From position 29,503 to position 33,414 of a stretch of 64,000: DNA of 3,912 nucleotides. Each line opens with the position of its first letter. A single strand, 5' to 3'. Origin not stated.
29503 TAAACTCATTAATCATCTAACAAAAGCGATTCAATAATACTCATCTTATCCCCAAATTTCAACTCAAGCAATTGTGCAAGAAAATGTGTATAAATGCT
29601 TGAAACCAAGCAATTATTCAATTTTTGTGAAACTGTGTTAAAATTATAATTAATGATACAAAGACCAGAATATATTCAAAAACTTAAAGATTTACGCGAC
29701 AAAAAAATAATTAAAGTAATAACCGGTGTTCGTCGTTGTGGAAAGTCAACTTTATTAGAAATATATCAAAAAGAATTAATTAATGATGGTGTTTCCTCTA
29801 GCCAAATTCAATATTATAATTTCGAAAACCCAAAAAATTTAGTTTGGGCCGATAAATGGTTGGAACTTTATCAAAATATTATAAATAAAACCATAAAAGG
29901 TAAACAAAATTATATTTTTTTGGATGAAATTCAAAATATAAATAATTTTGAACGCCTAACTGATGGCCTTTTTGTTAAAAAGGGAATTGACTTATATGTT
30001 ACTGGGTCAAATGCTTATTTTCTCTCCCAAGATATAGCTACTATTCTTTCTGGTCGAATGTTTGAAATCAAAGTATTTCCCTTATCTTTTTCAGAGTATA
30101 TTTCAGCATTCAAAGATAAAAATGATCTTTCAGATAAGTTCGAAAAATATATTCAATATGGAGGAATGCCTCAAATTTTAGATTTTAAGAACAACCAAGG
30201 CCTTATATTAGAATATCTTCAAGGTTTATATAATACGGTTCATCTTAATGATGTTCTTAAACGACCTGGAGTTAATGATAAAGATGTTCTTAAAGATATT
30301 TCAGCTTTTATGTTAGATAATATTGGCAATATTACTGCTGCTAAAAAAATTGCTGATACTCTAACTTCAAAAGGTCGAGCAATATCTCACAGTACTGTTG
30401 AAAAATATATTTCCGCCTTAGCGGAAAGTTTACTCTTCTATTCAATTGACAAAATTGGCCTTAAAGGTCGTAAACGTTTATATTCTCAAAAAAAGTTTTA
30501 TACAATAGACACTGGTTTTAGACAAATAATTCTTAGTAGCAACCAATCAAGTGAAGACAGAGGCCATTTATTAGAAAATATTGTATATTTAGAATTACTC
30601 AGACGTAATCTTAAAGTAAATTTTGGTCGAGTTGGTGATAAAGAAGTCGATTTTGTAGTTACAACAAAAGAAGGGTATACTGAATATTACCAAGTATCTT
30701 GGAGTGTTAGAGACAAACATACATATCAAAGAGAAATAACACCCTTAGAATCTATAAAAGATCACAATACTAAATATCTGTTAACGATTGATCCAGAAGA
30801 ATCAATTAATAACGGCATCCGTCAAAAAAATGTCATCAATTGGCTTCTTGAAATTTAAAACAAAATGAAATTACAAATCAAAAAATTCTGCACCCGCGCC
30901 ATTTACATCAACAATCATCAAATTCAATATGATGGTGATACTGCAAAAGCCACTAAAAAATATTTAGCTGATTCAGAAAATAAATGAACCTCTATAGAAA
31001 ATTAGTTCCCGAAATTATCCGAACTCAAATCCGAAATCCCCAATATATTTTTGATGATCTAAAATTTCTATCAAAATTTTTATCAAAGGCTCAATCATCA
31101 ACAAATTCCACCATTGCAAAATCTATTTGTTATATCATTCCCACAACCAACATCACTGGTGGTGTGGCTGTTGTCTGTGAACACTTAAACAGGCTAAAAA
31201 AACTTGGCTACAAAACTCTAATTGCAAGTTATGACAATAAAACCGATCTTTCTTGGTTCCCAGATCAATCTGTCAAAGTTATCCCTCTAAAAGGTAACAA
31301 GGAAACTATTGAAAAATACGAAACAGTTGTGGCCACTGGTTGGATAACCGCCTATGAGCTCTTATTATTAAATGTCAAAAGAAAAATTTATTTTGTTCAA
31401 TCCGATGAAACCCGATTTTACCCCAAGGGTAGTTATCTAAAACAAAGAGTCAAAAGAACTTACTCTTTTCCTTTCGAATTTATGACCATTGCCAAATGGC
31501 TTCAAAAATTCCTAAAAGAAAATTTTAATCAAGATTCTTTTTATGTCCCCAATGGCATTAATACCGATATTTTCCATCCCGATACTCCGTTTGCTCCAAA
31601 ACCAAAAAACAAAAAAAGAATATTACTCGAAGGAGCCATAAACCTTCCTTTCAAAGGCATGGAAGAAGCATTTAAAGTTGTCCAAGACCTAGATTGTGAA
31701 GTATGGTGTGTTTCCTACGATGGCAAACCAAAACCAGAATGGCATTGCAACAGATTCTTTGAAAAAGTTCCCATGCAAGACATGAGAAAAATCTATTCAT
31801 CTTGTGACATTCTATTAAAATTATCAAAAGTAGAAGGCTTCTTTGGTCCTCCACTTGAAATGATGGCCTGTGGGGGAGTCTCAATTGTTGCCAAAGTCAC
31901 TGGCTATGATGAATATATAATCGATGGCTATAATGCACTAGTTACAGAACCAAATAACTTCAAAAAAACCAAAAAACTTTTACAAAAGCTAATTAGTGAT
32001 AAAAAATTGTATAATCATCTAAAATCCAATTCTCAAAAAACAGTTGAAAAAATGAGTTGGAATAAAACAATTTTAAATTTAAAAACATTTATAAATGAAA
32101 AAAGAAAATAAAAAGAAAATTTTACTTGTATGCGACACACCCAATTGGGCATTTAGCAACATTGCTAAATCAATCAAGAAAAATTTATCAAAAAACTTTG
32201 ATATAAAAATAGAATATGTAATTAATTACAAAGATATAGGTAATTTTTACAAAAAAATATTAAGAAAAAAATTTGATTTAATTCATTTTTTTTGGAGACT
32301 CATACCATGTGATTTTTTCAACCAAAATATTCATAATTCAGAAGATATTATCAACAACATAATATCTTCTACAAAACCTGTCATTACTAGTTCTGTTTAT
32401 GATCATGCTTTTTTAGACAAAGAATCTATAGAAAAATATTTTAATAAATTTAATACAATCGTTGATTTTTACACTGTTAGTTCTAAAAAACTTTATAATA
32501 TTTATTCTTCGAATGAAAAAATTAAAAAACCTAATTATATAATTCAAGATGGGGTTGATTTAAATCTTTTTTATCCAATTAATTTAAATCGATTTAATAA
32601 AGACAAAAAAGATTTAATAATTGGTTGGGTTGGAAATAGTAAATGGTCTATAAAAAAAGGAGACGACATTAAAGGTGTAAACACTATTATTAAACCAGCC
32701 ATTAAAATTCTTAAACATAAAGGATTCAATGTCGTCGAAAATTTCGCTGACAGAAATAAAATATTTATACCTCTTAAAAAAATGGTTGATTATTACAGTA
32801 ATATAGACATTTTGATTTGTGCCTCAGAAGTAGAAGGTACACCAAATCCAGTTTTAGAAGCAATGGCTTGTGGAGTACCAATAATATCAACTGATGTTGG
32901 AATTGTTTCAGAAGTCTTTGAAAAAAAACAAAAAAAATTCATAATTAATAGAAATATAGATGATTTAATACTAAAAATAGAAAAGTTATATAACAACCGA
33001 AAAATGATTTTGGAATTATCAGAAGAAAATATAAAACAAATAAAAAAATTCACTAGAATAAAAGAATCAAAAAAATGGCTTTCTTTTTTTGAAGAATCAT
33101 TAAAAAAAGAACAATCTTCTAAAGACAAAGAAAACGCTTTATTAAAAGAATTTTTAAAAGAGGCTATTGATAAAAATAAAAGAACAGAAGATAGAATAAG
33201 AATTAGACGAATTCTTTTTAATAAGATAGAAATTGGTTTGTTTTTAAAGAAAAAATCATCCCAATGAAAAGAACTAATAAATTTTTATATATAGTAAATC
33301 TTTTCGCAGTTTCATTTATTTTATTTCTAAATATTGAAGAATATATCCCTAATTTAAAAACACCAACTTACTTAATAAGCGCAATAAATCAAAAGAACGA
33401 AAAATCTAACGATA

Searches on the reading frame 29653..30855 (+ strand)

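Call 70: search_protein_families(library=pfam, proteins=[window:29653-30855:+], max_evalue=0.00001)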
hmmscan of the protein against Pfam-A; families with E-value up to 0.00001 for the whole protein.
window:29653-30855:+ (401 aa): 2 families
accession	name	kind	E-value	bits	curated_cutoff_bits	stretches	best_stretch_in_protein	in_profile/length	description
PF13173.12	AAA_14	-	9.3e-33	113.4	27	1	20-149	4-128/129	AAA domain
PF13635.12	DUF4143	-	4.6e-18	65.9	28.1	1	199-347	2-156/160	Domain of unknown function (DUF4143)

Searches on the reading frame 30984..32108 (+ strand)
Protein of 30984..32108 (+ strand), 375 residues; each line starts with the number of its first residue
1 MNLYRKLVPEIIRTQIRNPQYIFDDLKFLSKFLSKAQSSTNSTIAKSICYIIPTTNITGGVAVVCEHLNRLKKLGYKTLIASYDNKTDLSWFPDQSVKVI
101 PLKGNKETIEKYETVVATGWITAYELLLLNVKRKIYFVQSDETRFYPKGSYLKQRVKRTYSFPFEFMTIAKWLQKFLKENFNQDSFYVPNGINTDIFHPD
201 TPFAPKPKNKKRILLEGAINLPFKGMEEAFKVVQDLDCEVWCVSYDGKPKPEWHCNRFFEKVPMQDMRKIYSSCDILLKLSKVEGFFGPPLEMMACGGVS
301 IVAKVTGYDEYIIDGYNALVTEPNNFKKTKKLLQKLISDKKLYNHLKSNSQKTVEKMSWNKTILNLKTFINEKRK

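Call 71: search_protein_families(library=pfam, proteins=[window:30984-32108:+], max_evalue=0.00001)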
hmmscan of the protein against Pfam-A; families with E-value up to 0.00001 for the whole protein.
window:30984-32108:+ (375 aa): 3 families
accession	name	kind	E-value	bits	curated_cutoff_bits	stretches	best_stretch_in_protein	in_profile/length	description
PF00534.26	Glycos_transf_1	-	2.2e-16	60.3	26.4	1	257-352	76-171/172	Glycosyl transferases group 1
PF13692.12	Glyco_trans_1_4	-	7.3e-09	36.5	27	1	257-339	62-142/142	Glycosyl transferases group 1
PF13524.12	Glyco_trans_1_2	-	1.8e-07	31.6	25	1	233-355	12-130/144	Glycosyl transferase-like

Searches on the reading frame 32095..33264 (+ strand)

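Call 71: search_protein_families(library=pfam, proteins=[window:32095-33264:+], max_evalue=0.00001)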
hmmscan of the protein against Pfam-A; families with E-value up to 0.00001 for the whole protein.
window:32095-33264:+ (390 aa): 2 families
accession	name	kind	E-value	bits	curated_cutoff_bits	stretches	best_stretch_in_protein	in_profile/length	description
PF00534.26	Glycos_transf_1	-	3.5e-18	66.2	26.4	1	225-313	81-170/172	Glycosyl transferases group 1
PF13692.12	Glyco_trans_1_4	-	1.1e-15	58.6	27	1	228-301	68-142/142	Glycosyl transferases group 1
